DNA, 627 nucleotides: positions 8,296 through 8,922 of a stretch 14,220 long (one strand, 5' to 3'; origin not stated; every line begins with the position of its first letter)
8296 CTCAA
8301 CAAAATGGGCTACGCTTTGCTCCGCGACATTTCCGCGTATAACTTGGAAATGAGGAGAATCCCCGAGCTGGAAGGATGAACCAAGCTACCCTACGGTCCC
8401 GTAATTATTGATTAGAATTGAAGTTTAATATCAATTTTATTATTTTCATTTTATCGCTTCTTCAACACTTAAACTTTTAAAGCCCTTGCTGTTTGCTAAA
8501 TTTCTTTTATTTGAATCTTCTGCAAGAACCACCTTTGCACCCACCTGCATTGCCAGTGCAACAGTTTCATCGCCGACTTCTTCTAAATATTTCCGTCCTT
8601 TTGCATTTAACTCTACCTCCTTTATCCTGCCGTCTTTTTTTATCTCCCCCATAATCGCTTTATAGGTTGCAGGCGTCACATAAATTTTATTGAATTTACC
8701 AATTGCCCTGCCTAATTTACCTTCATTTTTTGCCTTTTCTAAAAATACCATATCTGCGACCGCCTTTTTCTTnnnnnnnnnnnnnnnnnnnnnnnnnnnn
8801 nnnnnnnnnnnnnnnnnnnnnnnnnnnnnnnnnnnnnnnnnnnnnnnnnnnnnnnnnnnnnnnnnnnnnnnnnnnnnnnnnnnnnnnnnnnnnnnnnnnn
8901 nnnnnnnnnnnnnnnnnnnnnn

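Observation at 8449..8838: Cytoplasmic 109-aa C-terminal tail with a PIN-like (DUF5615/Mut7-C-like) signature on an otherwise extracellular giant protein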

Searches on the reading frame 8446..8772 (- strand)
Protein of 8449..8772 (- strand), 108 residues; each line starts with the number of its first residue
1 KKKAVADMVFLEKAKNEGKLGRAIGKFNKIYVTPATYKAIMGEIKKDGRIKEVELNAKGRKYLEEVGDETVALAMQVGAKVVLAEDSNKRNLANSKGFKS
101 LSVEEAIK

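Call 5: search_protein_families(library=pfam, proteins=[window:8449-8772:-], max_evalue=10)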
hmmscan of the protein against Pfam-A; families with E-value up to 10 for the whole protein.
seq(108 aa): 0 families

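Call 6: search_protein_families(library=ncbifam, proteins=[window:8449-8772:-], max_evalue=10)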
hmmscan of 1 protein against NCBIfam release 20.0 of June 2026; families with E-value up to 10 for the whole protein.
seq(108 aa): 0 families

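Call 7: find_homologous_proteins(query=window:8449-8763:-, max_evalue=1)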
Query seq(105 aa) (105 aa): 1 proteins with E <= 1 among 5 candidates.
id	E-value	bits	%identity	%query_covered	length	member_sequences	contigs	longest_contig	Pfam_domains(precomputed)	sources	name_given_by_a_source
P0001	1.7e-54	199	99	96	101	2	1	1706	-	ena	-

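Call 9: find_encoding_contigs(protein=P0001, flank=10000)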
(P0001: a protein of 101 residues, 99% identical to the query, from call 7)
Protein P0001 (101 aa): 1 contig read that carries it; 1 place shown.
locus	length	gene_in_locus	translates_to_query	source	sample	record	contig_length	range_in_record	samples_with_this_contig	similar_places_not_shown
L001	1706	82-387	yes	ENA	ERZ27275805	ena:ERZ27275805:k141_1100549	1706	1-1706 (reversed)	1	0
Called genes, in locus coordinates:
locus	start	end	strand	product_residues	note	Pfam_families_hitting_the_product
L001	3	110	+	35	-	?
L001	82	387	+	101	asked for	-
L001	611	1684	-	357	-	PF00266:Aminotran_5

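Call 17: predict_structure(protein=window:8449-8769:-)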
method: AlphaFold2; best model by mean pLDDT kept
length: 107 residues; sequences in the alignment: 1
mean_pLDDT: 58.4   pTM: 0.43
mean pLDDT of the five models: 58.4, 54.1, 48.6, 46.4, 42.4
residues with pLDDT >= 90: 0; 70-90: 30; 50-70: 46; < 50: 31
segments of 3 or more residues with pLDDT < 50: 84-107
pLDDT, mean of each block of 10 residues (from residue 1): 63 79 74 69 70 56 52 53 42 38 42
secondary structure, 60 per line:
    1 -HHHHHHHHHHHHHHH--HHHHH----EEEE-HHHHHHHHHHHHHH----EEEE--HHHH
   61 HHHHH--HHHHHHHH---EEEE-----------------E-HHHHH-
elements in order: H2-16 H19-23 E28-31 H33-46 E51-54 H57-65 H68-75 E79-82 H102-106

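Call 18: search_protein_representatives(protein=window:8446-8769:-)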
Query: 107 residues. Proteins with E-value up to 0.001 (for the whole library): 15; up to 1e-10: 10; up to 1e-30: 2. The best 15 are listed.
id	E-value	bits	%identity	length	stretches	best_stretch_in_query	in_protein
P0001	6.0e-55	199.4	99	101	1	7-107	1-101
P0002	2.1e-42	159.2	50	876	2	1-105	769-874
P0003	4.3e-26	107.0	59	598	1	1-107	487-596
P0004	1.2e-25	105.6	60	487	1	1-107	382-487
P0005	5.6e-20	87.5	55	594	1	1-106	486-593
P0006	1.2e-19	86.4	54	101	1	8-107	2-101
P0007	5.4e-17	77.9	49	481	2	35-102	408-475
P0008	8.0e-13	64.6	44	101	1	4-104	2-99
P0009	1.0e-12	64.2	44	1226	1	1-103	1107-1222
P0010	7.7e-12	61.4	55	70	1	42-106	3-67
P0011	1.7e-07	47.5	38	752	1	1-89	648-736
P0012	1.9e-07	47.3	65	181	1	23-71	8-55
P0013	9.0e-06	42.0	42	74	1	31-101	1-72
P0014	4.0e-05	39.9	46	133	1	2-104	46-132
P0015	4.9e-04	36.4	38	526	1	1-92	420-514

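Call 22: find_homologous_proteins(query=A2, max_evalue=0.01)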
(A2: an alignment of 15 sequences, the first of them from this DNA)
Query A2 (15 sequences) (108 aa, profile of the alignment): 8 proteins with E <= 0.01 among 6204 candidates.
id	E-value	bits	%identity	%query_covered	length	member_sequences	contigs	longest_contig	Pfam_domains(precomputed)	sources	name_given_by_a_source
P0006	6.7e-34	134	54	92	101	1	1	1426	-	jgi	-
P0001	7.5e-34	134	99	94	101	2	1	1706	-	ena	-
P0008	8.8e-30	121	43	94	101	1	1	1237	-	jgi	-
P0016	2.0e-29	120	42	97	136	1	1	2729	-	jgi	-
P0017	1.3e-23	101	39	94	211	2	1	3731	-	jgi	-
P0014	3.3e-20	90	36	95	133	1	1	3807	-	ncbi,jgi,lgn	-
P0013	1.5e-19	88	41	68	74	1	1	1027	-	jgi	-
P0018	1.0e-16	79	39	56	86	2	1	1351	-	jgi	-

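Call 24: find_encoding_contigs(protein=P0014, flank=5000)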
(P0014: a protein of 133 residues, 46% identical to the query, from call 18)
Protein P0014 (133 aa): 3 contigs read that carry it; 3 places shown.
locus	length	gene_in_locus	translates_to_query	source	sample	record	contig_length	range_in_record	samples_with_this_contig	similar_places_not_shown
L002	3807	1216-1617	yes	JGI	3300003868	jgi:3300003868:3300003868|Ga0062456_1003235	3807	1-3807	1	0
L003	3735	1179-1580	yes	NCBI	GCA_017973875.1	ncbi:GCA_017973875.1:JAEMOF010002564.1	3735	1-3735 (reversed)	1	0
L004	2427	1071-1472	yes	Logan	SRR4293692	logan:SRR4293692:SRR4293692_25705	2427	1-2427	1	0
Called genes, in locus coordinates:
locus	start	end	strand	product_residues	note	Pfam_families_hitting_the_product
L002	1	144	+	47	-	?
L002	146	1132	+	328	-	-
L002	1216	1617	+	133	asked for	-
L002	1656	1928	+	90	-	PF00499:Oxidored_q3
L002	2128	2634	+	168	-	-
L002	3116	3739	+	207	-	-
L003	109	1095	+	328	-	-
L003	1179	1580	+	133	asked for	-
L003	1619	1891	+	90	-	PF00499:Oxidored_q3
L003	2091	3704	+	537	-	PF04151:PPC (weak)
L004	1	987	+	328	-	?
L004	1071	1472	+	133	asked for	-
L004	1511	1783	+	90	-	PF00499:Oxidored_q3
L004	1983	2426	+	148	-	?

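Call 25: find_encoding_contigs(protein=P0017, flank=5000)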
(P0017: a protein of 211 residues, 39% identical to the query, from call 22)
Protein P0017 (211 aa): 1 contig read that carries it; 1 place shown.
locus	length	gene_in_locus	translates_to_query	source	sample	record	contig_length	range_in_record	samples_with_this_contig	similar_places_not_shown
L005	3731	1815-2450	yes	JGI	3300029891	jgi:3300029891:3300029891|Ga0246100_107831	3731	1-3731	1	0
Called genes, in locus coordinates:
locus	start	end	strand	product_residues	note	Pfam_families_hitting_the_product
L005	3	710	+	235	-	?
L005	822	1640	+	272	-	-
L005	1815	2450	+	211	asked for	-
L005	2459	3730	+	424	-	?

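Call 27: search_solved_structures(query=A2, max_evalue=10, show_alignments=3)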
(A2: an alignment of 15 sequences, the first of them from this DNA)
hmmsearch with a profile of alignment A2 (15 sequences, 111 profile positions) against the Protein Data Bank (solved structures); distinct sequences matched with E-value up to 10: 2.
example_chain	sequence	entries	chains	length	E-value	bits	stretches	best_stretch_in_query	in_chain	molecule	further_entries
2ako_A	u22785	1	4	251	0.11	15.6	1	21-99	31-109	Glutamate 5-kinase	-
7e2p_A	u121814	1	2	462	0.59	13.3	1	6-93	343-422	Enolase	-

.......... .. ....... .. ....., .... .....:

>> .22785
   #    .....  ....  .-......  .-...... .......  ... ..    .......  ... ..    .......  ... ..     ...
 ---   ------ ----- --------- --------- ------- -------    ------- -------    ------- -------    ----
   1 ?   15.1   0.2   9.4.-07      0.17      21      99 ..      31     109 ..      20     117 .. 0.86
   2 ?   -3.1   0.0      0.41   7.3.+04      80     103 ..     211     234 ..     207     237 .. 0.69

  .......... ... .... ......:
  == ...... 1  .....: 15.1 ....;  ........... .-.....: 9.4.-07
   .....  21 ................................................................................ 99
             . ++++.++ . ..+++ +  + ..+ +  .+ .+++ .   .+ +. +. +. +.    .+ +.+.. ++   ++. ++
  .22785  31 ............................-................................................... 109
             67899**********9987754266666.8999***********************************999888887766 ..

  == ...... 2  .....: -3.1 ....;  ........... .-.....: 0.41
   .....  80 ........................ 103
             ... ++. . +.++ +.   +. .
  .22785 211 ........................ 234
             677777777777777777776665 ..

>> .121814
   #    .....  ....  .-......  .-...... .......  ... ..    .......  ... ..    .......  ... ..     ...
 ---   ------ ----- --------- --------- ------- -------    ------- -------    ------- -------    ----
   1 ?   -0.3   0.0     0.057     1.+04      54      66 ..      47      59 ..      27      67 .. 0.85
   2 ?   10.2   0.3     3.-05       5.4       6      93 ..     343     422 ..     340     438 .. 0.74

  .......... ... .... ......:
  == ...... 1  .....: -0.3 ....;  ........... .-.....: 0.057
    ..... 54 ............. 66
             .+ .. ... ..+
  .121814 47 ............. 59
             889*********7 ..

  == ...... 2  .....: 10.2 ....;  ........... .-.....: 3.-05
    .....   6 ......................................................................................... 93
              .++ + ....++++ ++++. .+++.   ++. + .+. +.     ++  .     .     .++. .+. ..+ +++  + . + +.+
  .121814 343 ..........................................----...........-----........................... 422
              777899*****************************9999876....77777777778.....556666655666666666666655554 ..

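Call 28: search_protein_families(library=pfam, alignment_id=A2, max_evalue=10)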
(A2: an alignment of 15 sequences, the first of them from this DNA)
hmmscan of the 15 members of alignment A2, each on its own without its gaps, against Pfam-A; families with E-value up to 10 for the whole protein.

A. member 1, seq(108 aa): 0 families

B. families by the number of members that match (of 15 scanned): 20 families
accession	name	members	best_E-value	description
PF03037.21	KMP11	1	0.00042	Kinetoplastid membrane protein 11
PF13638.12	PIN_4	1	0.0012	PIN domain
PF09350.15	DJC28_CD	1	0.0061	DnaJ homologue, subfamily C, member 28, conserved domain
PF07966.17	A1_Propeptide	1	0.015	A1 Propeptide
PF21690.3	MJ1010-like_2nd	1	0.022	Uncharacterized ATP-binding protein MJ1010-like, C-terminal domain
PF22477.2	RepD-like_N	1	0.057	Replication initiation protein, N-terminal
PF23750.1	RsgI_M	1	0.06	Anti-sigma factor RsgI-like central domain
PF04303.18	PrpF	1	0.069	PrpF protein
PF01846.25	FF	1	0.076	FF domain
PF15991.10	G_path_suppress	1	0.1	G-protein pathway suppressor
PF04455.17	Saccharop_dh_N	1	0.12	LOR/SDH bifunctional enzyme conserved region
PF11494.13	Ta0938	1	0.12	Ta0938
PF01134.28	GIDA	1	0.14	Glucose inhibited division protein A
PF22831.2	CATSPERB_Ig-like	1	0.15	CATSPERB Ig-like domain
PF20698.3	PIN-TPR-GreABC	1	0.16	PIN domain associated with the TPR-GreAB-C-PIN system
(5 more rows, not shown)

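Call 29: predict_structure(alignment_id=A2)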
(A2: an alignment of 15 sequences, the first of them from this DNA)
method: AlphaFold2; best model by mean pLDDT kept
length: 108 residues; sequences in the alignment: 15
mean_pLDDT: 92.8   pTM: 0.83
mean pLDDT of the five models: 92.8, 92.7, 92.4, 92.2, 91.1
residues with pLDDT >= 90: 92; 70-90: 15; 50-70: 1; < 50: 0
segments of 3 or more residues with pLDDT < 50: none
pLDDT, mean of each block of 10 residues (from residue 1): 92 92 92 92 80 95 96 96 96 96 94
secondary structure, 60 per line:
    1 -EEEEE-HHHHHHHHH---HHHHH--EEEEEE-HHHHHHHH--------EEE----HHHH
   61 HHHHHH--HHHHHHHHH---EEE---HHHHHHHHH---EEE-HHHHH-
elements in order: E2-6 H8-16 H20-24 E27-32 H34-41 E50-52 H57-66 H69-77 E81-83 H87-95 E99-101 H103-107

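Call 31: fold_search(model_id=the predicted structure, library=pdb)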
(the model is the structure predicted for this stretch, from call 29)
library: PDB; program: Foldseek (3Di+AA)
matches with E <= 10: 1179; with E <= 0.001: 1
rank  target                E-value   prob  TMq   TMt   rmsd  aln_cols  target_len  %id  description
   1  1y82_B                8.4e-04  1.00  0.73  0.56   4.0       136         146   15  Conserved hypothetical protein Pfu-367848-001 from Pyrococcus furiosus (released 2005-01-25)
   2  1y82_D                1.0e-03  1.00  0.61  0.50   4.7       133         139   15  Conserved hypothetical protein Pfu-367848-001 from Pyrococcus furiosus (released 2005-01-25)
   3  5h4h_B                1.7e-03  1.00  0.71  0.55   4.2       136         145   13  Structure of PIN-domain protein (VapC4 toxin) from Pyrococcus horikoshii determined at 2.2 A resolution (released 2016-11-23)
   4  1y82_A                1.7e-03  1.00  0.70  0.54   4.2       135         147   15  Conserved hypothetical protein Pfu-367848-001 from Pyrococcus furiosus (released 2005-01-25)
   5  9ksv                  2.1e-03  1.00  0.52  0.18   7.8       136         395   14  Complex structure of PcApiGT/UDP/Apigenin 7-O-glucoside (released 2025-06-25)
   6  5ed0_A                3.3e-03  1.00  0.56  0.48   6.0       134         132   14  Structure of the Shigella flexneri VapC mutant D7N (released 2016-02-17)
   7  5h4g_B                4.3e-03  1.00  0.71  0.58   4.1       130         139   14  Structure of PIN-domain protein (VapC4 toxin) from Pyrococcus horikoshii determined at 1.77 A resolution (released 2016-11-23)
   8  9n6v_SL               4.6e-03  1.00  0.61  0.41   5.1       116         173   14  SSU processome maturation and disassembly, State A (released 2025-11-05)
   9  9n73_SL               5.2e-03  1.00  0.60  0.46   5.4       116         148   16  SSU processome maturation and disassembly, State G (released 2025-10-29)
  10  1v96_A                6.0e-03  1.00  0.72  0.55   4.2       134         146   13  Crystal structure of hypothetical protein of unknown function from pyrococcus horikoshii OT3 (released 2005-02-01)
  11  1v96_B                6.8e-03  1.00  0.71  0.56   4.1       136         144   13  Crystal structure of hypothetical protein of unknown function from pyrococcus horikoshii OT3 (released 2005-02-01)
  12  5ecd_A                6.8e-03  0.99  0.55  0.47   6.1       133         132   15  Structure of the Shigella flexneri VapC mutant D98N crystal form 1 (released 2016-02-17)
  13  2lcq_MODEL_1_A        8.8e-03  0.99  0.55  0.39   4.6       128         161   20  Solution structure of the endonuclease Nob1 from P.horikoshii (released 2011-12-14)
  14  4f3r_A                1.4e-02  0.96  0.48  0.38   4.7       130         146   15  Structure of phosphopantetheine adenylyltransferase (CBU_0288) from Coxiella burnetii (released 2012-07-04)
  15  6lqs_5K               1.6e-02  0.99  0.58  0.41   5.3       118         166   13  Cryo-EM structure of 90S small subunit preribosomes in transition states (State D) (released 2020-09-16)
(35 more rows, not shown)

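Call 37: find_related_loci(query=A3, collection=genome_contigs, flank=10000)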
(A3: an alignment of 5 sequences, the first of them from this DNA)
Query A3 (108 aa) in genome_contigs; peptide patterns used: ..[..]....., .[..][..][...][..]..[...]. (x = any residue, [..] = any of these).
320 stretches matched a pattern, but none encodes a relative of the query by tblastn (E <= 1e-3).

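Call 38: find_related_loci(query=A3, collection=metagenome_contigs, flank=10000)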
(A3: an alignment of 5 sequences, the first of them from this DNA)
Query A3 (108 aa) in metagenome_contigs; peptide patterns used: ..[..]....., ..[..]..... (x = any residue, [..] = any of these).
262 stretches matched a pattern; 7 encode a relative of the query (tblastn E <= 1e-3); 7 distinct loci.
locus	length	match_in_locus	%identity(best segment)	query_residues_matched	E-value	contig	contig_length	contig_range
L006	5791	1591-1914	100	1-108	1e-68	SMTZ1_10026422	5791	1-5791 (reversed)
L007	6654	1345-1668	100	1-108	1e-68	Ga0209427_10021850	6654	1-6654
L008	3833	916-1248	57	1-108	4e-33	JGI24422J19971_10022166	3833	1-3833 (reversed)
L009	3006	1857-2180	55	1-108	7e-31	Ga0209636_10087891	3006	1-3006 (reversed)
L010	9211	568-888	52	1-106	8e-30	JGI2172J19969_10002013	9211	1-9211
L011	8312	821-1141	52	1-106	2e-29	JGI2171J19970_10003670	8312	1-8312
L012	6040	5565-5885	52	1-106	3e-29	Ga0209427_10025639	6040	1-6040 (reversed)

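Call 54: search_protein_families(library=pfam, proteins=[L008:2701-3075:-, L008:1273-2340:-, L009:2203-2880:+, L012:810-2849:+, L010:909-1682:-], max_evalue=0.01)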
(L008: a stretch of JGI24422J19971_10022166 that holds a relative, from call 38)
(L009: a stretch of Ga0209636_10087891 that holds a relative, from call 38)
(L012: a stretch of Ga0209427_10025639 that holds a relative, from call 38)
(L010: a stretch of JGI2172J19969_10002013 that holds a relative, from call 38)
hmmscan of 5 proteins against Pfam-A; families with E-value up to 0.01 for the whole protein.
L008:2701-3075:- (124 aa): 3 families
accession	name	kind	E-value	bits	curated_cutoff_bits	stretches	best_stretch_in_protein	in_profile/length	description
PF18480.7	DUF5615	-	3.9e-23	81.9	23.8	1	5-109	2-107/110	Domain of unknown function (DUF5615)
PF01927.22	Mut7-C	-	0.00018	22.1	23.3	1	5-62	2-54/146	Mut7-C RNAse domain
PF18478.7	PIN_10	-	0.0065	17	26.2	0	5-60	2-62/84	PIN like domain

L008:1273-2340:- (355 aa): 3 families
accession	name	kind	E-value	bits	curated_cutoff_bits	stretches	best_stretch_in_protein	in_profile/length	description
PF03463.20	eRF1_1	-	2.1e-25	89.5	23.8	1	1-127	1-122/123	eRF1 domain 1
PF03465.20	eRF1_3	-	6.2e-23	81.8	25.8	1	260-354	2-106/106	eRF1 domain 3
PF03464.20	eRF1_2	-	1.3e-11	45.4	27.1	1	138-247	4-126/133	eRF1 domain 2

L009:2203-2880:+ (225 aa): 11 families
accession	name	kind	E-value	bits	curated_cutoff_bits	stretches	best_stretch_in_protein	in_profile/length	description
PF13646.12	HEAT_2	-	6.4e-52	174.2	27.7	3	97-163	1-68/88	HEAT repeats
PF03130.22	HEAT_PBS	-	1.5e-44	145.8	20.9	6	173-199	1-27/27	PBS lyase HEAT-like repeat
PF13513.12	HEAT_EZ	-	7.9e-34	116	27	3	96-122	29-55/55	HEAT-like repeat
PF02985.28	HEAT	-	1.6e-33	112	23.5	1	97-124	2-29/31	HEAT repeat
PF00514.29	Arm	-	3.6e-18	65.4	20.6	1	94-122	11-39/41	Armadillo/beta-catenin-like repeat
PF25767.1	ARM_TBCD_2nd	-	3.2e-13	50.1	29.7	0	157-185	77-105/245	Tubulin-specific chaperone D-like, ARM repeats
PF12755.13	Vac14_Fab1_bd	-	3.1e-12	47.4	22.1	0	97-126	29-58/97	Vacuolar 14 Fab1-binding region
PF25786.1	HEAT_GCN1_C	-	8.6e-08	32.8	27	0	128-184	29-94/151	GCN1-like, C-terminal HEAT repeats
PF12717.13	Cnd1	-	4.5e-06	27.2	26.4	0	66-125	22-88/162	non-SMC mitotic condensation complex subunit 1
PF24714.1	TOR1L1_N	-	4.6e-05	23.3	43.3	0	39-122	86-157/281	TORTIFOLIA1 N-terminal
PF11791.14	Aconitase_B_N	-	6.5e-05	23.4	25.8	0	22-59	80-116/153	Aconitate B N-terminal domain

L012:810-2849:+ (679 aa): 1 family
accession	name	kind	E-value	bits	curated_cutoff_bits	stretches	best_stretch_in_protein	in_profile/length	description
PF07760.16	DUF1616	-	0.0026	17.4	31.6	1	7-147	6-172/307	Protein of unknown function (DUF1616)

L010:909-1682:- (257 aa): 1 family
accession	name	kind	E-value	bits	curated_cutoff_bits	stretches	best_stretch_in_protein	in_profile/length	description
PF02517.21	Rce1-like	-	3.7e-17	62.8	22.4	1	157-248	3-93/93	Type II CAAX prenyl endopeptidase Rce1-like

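Call 56: search_protein_families(library=padloc, proteins=[window:8449-8772:-], max_evalue=1)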
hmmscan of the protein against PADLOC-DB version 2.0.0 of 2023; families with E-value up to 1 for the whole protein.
seq(108 aa): 2 families
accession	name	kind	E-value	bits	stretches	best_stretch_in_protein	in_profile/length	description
PDLC05068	PDC-S70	-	0.0003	19.3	1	51-102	64-115/125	-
PDLC05074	PDC-S70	-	0.0066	14.6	1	50-99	29-78/127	-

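Call 60: find_related_loci(query=A3, collection=viral_contigs, flank=5000)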
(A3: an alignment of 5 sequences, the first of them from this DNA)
Query A3 (108 aa) in viral_contigs; peptide patterns used: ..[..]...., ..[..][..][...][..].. (x = any residue, [..] = any of these).
247 stretches matched a pattern, but none encodes a relative of the query by tblastn (E <= 1e-3).

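Call 65: find_encoding_contigs(protein=P0008, flank=3000, max_places=3)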
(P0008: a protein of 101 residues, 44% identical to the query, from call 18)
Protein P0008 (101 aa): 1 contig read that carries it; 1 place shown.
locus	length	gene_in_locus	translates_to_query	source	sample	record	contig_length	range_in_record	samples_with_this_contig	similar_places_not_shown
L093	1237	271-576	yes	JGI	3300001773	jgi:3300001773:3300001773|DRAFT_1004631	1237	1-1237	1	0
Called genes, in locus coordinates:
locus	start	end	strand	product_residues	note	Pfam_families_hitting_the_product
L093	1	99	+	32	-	?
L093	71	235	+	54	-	-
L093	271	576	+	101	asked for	-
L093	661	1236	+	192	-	?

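Call 66: find_encoding_contigs(protein=P0006, flank=3000, max_places=3)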
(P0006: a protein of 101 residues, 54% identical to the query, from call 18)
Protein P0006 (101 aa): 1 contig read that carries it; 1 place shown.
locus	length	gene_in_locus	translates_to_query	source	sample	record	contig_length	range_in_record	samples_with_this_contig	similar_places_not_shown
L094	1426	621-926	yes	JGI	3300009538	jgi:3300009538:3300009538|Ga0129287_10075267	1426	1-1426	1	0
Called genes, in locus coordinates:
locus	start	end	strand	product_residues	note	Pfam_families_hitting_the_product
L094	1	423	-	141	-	?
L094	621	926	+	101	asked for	-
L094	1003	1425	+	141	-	?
